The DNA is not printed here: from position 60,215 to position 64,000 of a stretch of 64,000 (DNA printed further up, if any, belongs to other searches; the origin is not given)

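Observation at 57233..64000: Co-directional envelope gene cluster built around a giant multicopper-oxidase-like protein with no type-1 cysteine, plus a His-rich beta-propeller lipoprotein and a thioredoxin-fold lipoprotein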

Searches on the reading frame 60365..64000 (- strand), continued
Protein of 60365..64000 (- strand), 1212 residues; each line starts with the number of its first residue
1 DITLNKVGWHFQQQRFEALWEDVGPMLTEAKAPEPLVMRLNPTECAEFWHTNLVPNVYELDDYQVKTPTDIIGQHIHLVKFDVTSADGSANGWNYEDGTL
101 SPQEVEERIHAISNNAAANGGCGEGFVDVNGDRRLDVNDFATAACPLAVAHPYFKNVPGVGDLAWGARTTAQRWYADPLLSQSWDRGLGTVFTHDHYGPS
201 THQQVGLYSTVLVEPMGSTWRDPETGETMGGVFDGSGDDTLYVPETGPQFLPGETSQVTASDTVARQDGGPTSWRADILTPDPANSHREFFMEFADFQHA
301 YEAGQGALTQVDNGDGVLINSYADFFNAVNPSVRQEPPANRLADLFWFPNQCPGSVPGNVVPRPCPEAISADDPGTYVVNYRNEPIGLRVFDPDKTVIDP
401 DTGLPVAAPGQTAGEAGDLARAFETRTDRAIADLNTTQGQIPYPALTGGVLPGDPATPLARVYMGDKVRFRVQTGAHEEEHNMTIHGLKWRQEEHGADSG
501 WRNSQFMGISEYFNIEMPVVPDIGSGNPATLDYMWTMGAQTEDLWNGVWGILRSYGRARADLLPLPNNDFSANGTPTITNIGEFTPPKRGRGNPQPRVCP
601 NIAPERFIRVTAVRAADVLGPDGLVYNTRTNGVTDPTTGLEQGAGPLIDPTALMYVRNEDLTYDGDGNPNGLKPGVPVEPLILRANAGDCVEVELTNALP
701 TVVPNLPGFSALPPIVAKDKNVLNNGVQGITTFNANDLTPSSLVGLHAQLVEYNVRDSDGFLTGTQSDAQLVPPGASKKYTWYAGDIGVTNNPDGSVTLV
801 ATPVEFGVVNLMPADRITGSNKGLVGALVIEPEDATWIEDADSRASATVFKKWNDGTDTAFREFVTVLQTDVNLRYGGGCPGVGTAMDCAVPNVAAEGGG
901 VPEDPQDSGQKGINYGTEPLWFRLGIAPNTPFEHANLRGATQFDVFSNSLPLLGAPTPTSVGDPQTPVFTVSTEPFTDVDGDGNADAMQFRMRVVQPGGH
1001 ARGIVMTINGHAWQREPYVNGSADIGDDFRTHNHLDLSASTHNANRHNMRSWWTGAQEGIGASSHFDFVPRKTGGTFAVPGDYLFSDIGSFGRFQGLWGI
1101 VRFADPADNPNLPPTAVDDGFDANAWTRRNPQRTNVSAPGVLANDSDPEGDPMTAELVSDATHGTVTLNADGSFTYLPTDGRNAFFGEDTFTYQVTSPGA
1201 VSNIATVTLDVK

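Call 26: find_related_loci(query=A1, collection=genome_contigs, flank=10000)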
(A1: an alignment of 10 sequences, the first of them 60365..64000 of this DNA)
Query A1 (1212 aa) in genome_contigs; peptide patterns used: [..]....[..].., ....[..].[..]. (x = any residue, [..] = any of these).
600 stretches matched a pattern (row limit reached: there are more); 425 encode a relative of the query (tblastn E <= 1e-3); the best 80 are kept; 80 distinct loci.
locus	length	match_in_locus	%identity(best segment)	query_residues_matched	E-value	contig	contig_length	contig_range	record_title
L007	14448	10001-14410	50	2-1203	0e+0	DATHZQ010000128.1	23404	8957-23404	MAG TPA_asm: Acidimicrobiia bacterium isolate SMAG_U16242 k141_237403, whole genome shotgun sequence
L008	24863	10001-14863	51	1-1113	0e+0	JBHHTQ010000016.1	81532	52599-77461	MAG: Anaerolineae bacterium isolate S.9.sp3_bin.44 NODE_24_length_81532_cov_8.211643, whole genome shotgun sequence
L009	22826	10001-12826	50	1-1102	0e+0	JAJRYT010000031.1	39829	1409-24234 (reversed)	MAG: Chloroflexota bacterium isolate Dive96_bin3.68 k141_524961, whole genome shotgun sequence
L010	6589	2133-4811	46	1-1102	0e+0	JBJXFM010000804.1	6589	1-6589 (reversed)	MAG: Blastocatellia bacterium isolate F1F2.bin.451 k127_4832977, whole genome shotgun sequence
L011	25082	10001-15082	43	1-1115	0e+0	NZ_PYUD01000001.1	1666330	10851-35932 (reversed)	Halomonas urumqiensis strain BZ-SZ-XJ27 scaffold1, whole genome shotgun sequence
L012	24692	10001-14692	46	1-1102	0e+0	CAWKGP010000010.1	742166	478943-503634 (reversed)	MAG: uncultured Acidobacteriota bacterium isolate MFD09206.bin.2.183 genome assembly, contig: contig_496, whole genome s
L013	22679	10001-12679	45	1-1102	0e+0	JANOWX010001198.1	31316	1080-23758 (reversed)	MAG: Acidobacteriota bacterium isolate VAR_35_metabat_317 VAR_35_k141_1415903, whole genome shotgun sequence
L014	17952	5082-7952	45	1-1120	0e+0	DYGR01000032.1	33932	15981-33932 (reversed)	MAG TPA_asm: Candidatus Methanoperedens nitroreducens isolate BE2012_43_12 Afr_mines_BE2012_643_length_33932_cov_5_40021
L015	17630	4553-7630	44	1-1102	0e+0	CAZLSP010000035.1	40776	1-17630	MAG TPA_asm: uncultured Anaerolinea sp. isolate binchicken_co197_447 genome assembly, contig: NODE_1074_length_40776_cov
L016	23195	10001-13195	43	1-1105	0e+0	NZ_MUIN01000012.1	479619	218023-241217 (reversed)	Pseudomonas sp. Bc-h sc_012, whole genome shotgun sequence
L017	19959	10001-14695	45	1-1102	0e+0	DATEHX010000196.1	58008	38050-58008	MAG TPA_asm: Pyrinomonadaceae bacterium isolate SMAG_U8822 k141_379653, whole genome shotgun sequence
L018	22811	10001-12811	44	1-1104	0e+0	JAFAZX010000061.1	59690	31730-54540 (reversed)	MAG: Acidobacteriota bacterium isolate CP_BM_RX_R9_16 BM_RX_R9_k147_2935512, whole genome shotgun sequence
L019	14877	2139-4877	44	1-1102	0e+0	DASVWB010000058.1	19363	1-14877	MAG TPA_asm: Pyrinomonadaceae bacterium isolate SMAG_U3359 k141_300185, whole genome shotgun sequence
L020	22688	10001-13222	43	1-1102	0e+0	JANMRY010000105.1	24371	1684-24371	MAG: Anaeromyxobacter sp. isolate SOY_30_concoct_107_sub SOY_30_k141_2845031, whole genome shotgun sequence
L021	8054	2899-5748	42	1-1102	0e+0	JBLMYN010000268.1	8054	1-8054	MAG: Actinomycetota bacterium isolate MAG228 PRJNA957066_bin11_renamed_267, whole genome shotgun sequence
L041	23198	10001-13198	42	1-1105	0e+0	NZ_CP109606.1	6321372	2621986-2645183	Pseudomonas putida strain QH1 chromosome, complete genome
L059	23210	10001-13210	41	1-1110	0e+0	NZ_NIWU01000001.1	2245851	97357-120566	Pseudomonas umsongensis strain DSM 16611 contig1, whole genome shotgun sequence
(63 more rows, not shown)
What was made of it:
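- Homologues occur in Methanoperedens and Anaeromyxobacter (call 26).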

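Call 29: search_protein_families(library=pfam, proteins=[L041:13250-15223:+, L041:15223-15876:+, L041:15876-16538:+, L041:16538-18220:+, L041:18236-18874:+, L041:4636-5907:+, L041:5645-6430:+, L041:6430-7197:+, L041:2675-3586:+], max_evalue=0.01)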
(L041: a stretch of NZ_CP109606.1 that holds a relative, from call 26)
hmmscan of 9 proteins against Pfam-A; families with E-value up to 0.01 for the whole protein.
L041:13250-15223:+ (658 aa): 8 families
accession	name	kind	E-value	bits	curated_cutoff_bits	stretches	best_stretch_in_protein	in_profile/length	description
PF02239.22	Cytochrom_D1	-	5.6e-15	55.2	25.5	1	235-339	13-117/368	Cytochrome D1 heme domain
PF25174.1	Beta-prop_THOC3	-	1.9e-12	47.2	305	1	178-390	55-262/272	THOC3 beta-propeller domain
PF23414.1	Beta-prop_EML_2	-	1.9e-07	31.2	90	1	311-385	10-83/266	Echinoderm microtubule-associated protein second beta-propeller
PF21783.3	YNCE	-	4.1e-07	30.1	27.1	0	239-333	222-318/339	YNCE-like beta-propeller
PF10282.15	Lactonase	-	4.6e-07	29.8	21.7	1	197-371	23-221/344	Lactonase, 7-bladed beta-propeller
PF05751.16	FixH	-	0.00011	22.6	23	1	592-624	104-136/150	FixH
PF13115.11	YtkA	-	0.00053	21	25.9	0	592-622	55-84/85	YtkA-like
PF25168.1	Beta-prop_WDR36-Utp21_2nd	-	0.0013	18.6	84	0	239-310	222-293/335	WDR36/Utp21 second beta-propeller domain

L041:15223-15876:+ (218 aa): 1 family
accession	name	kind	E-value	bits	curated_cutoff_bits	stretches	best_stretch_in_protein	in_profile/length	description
PF02630.20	SCO1-SenC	-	1e-18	68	22.8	1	52-157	5-105/134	SCO1/SenC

L041:15876-16538:+ (221 aa): 2 families
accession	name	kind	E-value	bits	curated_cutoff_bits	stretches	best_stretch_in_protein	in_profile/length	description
PF02630.20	SCO1-SenC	-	2.3e-15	57.2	22.8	1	69-167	7-99/134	SCO1/SenC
PF00578.27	AhpC-TSA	-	2.5e-05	24.7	26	1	64-149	6-82/124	AhpC/TSA family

L041:16538-18220:+ (561 aa): 4 families
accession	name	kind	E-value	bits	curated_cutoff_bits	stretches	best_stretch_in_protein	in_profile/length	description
PF13458.12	Peripla_BP_6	-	4e-28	99.5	31.7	1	217-538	2-335/343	Periplasmic binding protein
PF13433.12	Peripla_BP_5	-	6.3e-07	29.2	27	1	218-288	2-72/363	Periplasmic binding protein domain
PF00034.26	Cytochrom_C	-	1.7e-05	26.4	21.3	1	117-204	12-89/90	Cytochrome c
PF13442.11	Cytochrome_CBB3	-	0.0097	16.7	27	0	117-201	14-68/68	Cytochrome C oxidase, cbb3-type, subunit III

L041:18236-18874:+ (213 aa): 3 families
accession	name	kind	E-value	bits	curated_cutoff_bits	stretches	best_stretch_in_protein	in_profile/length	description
PF13624.11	SurA_N_3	-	4.7e-16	59.5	27.2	1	21-136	40-161/162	SurA-like N-terminal domain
PF13623.11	SurA_N_2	-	1.2e-10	41.9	28.5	1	21-126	42-144/145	SurA-like N-terminal domain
PF09312.16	SurA_N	-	5e-07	30.3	30.8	1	61-136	41-117/118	SurA N-terminal domain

L041:4636-5907:+ (424 aa): 1 family
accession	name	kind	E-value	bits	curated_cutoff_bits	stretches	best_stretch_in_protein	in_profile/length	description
PF00698.26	Acyl_transf_1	-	3.1e-26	93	32.7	1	123-392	2-275/319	Acyl transferase domain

L041:5645-6430:+ (262 aa): 1 family
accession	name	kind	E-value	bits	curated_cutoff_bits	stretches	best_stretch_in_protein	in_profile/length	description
PF03817.18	MadL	-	2e-45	154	25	1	123-238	1-116/118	Malonate transporter MadL subunit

L041:6430-7197:+ (256 aa): 1 family
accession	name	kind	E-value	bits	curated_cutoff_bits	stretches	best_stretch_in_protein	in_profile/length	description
PF03818.18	MadM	-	2.1e-119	398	24.8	1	8-254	2-248/249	Malonate/sodium symporter MadM subunit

L041:2675-3586:+ (304 aa): 1 family
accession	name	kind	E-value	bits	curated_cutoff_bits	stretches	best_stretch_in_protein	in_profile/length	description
PF01039.27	Carboxyl_trans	-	1.2e-16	60.9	22.3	1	40-265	10-221/493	Carboxyl transferase domain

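Call 42: search_protein_families(library=pfam, proteins=[L041:7379-13228:+], max_evalue=10)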
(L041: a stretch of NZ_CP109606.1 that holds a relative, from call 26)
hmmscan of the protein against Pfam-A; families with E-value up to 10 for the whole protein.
L041:7379-13228:+ (1950 aa): 2 families
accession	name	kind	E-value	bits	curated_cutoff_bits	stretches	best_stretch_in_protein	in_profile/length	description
PF07732.21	Cu-oxidase_3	-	0.0043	17.5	21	1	478-556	44-116/119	Multicopper oxidase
PF07731.20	Cu-oxidase_2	-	7.5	6.8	20.4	0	468-554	40-133/137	Multicopper oxidase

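Call 43: search_protein_families(library=ncbifam, proteins=[L041:7379-13228:+, L041:13250-15223:+], max_evalue=0.001)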
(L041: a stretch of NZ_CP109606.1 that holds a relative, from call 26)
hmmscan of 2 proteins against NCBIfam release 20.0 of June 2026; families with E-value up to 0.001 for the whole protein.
L041:7379-13228:+ (1950 aa): 1 family
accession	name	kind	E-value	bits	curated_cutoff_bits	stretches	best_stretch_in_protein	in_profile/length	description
NF041487.1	copper_ox_MnxG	equivalog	0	3895.1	3100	1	36-1939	1-1894/1894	manganese-oxidizing multicopper oxidase MnxG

L041:13250-15223:+ (658 aa): 9 families
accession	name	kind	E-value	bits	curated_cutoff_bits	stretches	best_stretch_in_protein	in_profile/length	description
TIGR03866.1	PQQ_ABC_repeats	subfamily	1.8e-27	96.2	287.3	2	263-388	5-130/310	PQQ-dependent catabolism-associated beta-propeller protein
TIGR02276.1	beta_rpt_yvtn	repeat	6.1e-20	70.9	27.85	2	269-307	4-42/42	beta-propeller repeat protein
NF052340.1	hydrazine_beta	equivalog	1.1e-15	57.6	560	2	220-359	42-180/372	hydrazine synthase subunit beta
NF052460.1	L-NosZ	equivalog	1.6e-14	53.3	700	1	235-389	152-319/480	clade III lactonase-type nitrous-oxide reductase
NF052280.1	7_blade_YncE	equivalog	1.2e-13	50.6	400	1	175-353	133-311/338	7-bladed beta-propeller protein YncE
NF052342.1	hydrazine_BC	exception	3.2e-11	42.1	1250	1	211-315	39-139/690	hydrazine synthase subunit beta-gamma fusion subunit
NF048007.1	MmpL3Stblzr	equivalog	1.9e-05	24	600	0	144-244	71-164/366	MmpL3/TtfA transport complex stabilizer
NF038117.1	choice_anch_I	subfamily_domain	1.9e-05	23.8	300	0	189-249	73-140/458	choice-of-anchor I family protein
NF038015.2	AztD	exception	3e-05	22.9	400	0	136-216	268-351/356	zinc metallochaperone AztD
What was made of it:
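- It is followed by the propeller with a FixH/YtkA tail, two SCO genes, a cytochrome c-binding protein fusion and a SurA_N protein (calls 29, 43). Identity to Pseudomonas MnxG is 41-43% (calls 26, 43).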

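Call 63: search_protein_families(library=pfam, proteins=[L008:17072-17650:+, L008:17669-18766:+, L008:18852-21038:+, L008:22343-24841:+, L001:17965-18615:+, L001:18646-22116:+, L001:7204-7599:+, L002:1024-1374:+], max_evalue=0.01)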
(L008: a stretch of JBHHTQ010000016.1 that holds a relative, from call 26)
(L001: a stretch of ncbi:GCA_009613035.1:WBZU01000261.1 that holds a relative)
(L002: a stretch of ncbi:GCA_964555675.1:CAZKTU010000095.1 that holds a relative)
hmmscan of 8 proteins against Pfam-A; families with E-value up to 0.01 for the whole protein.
L008:17072-17650:+ (193 aa): 1 family
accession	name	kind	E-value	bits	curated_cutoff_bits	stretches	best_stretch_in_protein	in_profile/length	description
PF13115.11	YtkA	-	0.00026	22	25.9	1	39-114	9-84/85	YtkA-like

L008:17669-18766:+ (366 aa): 2 families
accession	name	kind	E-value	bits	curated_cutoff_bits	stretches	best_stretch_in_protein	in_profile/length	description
PF07676.18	PD40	-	3.8e-16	59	20.9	1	253-266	13-26/38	WD40-like Beta Propeller Repeat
PF00930.27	DPPIV_N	-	1.5e-05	24.3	22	0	322-356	48-82/354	Dipeptidyl peptidase IV (DPP IV) N-terminal region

L008:18852-21038:+ (729 aa): 5 families
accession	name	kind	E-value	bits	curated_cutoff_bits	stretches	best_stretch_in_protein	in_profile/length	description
PF05425.18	CopD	-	3.6e-21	75.9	32.1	1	334-436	4-105/105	Copper resistance protein D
PF04234.18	CopC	-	5.2e-21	75.9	23.3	1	24-120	1-92/92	CopC domain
PF13442.11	Cytochrome_CBB3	-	2.2e-13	50.7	27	1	636-718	3-68/68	Cytochrome C oxidase, cbb3-type, subunit III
PF00034.26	Cytochrom_C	-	3.3e-10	41.6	21.3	1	636-721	1-89/90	Cytochrome c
PF13115.11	YtkA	-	1.9e-07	32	25.9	1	455-536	2-84/85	YtkA-like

L008:22343-24841:+ (833 aa): 0 families

L001:17965-18615:+ (217 aa): 0 families

L001:18646-22116:+ (1157 aa): 14 families
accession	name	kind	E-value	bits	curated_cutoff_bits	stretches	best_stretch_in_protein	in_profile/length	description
PF00515.34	TPR_1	-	1.1e-23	82.4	27.8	3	832-863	1-32/34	Tetratricopeptide repeat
PF13414.12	TPR_11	-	2e-21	75.8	26.8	3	907-948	1-42/42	TPR repeat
PF07719.23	TPR_2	-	5.6e-20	70.2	27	2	900-933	1-34/34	Tetratricopeptide repeat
PF04234.18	CopC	-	1.8e-19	71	23.3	1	34-130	1-92/92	CopC domain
PF13371.12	TPR_9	-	8.4e-18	64.6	35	3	912-977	7-72/73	Tetratricopeptide repeat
PF05425.18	CopD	-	6.6e-17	62.2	32.1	1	366-464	2-105/105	Copper resistance protein D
PF13432.12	TPR_16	-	6.9e-16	58.8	32.7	3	870-934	1-65/65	Tetratricopeptide repeat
PF13431.12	TPR_17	-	4.3e-15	55.1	24.4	1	821-852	2-33/34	Tetratricopeptide repeat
PF13181.12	TPR_8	-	2.8e-14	52.4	25.7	2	832-864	1-33/34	Tetratricopeptide repeat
PF13442.11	Cytochrome_CBB3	-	5.9e-13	49.4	27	1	707-788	2-68/68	Cytochrome C oxidase, cbb3-type, subunit III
PF13424.12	TPR_12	-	1e-09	38.9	30.1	1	803-861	8-74/77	Tetratricopeptide repeat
PF00034.26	Cytochrom_C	-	7.6e-09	37.2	21.3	1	709-789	2-87/90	Cytochrome c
PF13428.12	TPR_14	-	2.2e-06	28.2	23.5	0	902-940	3-41/44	Tetratricopeptide repeat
PF13174.12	TPR_6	-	0.0002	22.2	26.3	0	936-966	2-32/33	Tetratricopeptide repeat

L001:7204-7599:+ (132 aa): 0 families

L002:1024-1374:+ (117 aa): 0 families
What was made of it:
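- A CopC-CopD-YtkA-cytochrome c gene sits in the same cluster in L001 and L008 (call 63).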

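Call 66: search_solved_structures(query=A1, max_evalue=1, show_alignments=0)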
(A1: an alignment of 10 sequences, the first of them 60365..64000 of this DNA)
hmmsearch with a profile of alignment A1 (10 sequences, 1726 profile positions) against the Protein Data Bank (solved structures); distinct sequences matched with E-value up to 1: 5.
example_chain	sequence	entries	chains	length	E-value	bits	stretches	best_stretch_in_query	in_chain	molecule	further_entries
9bxa_A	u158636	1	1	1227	4.8e-138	465.1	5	1128-1716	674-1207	MnxG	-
3tas_A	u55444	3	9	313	5.7e-09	37.2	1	445-535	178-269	Small laccase, multi-copper oxidase | small laccase, oxidoreductase | small laccase, two-domain laccase, multi-copper oxidase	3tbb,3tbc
3t9w_A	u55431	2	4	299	2.4e-07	31.8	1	444-536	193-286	small laccase, multi-copper oxidase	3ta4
4v4i_I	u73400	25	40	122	0.41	11.2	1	1018-1091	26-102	50S ribosomal protein L14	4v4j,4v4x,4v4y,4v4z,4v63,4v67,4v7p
10px_1O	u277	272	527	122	0.8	10.2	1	1018-1091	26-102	50S ribosomal protein L14 | 50S ribosomal protein L13 | Large ribosomal subunit protein uL14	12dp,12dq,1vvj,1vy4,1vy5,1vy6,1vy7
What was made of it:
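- The family profile matches the C-terminal part (chain residues 178-269) of two-domain small laccases at exactly that region (call 66).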
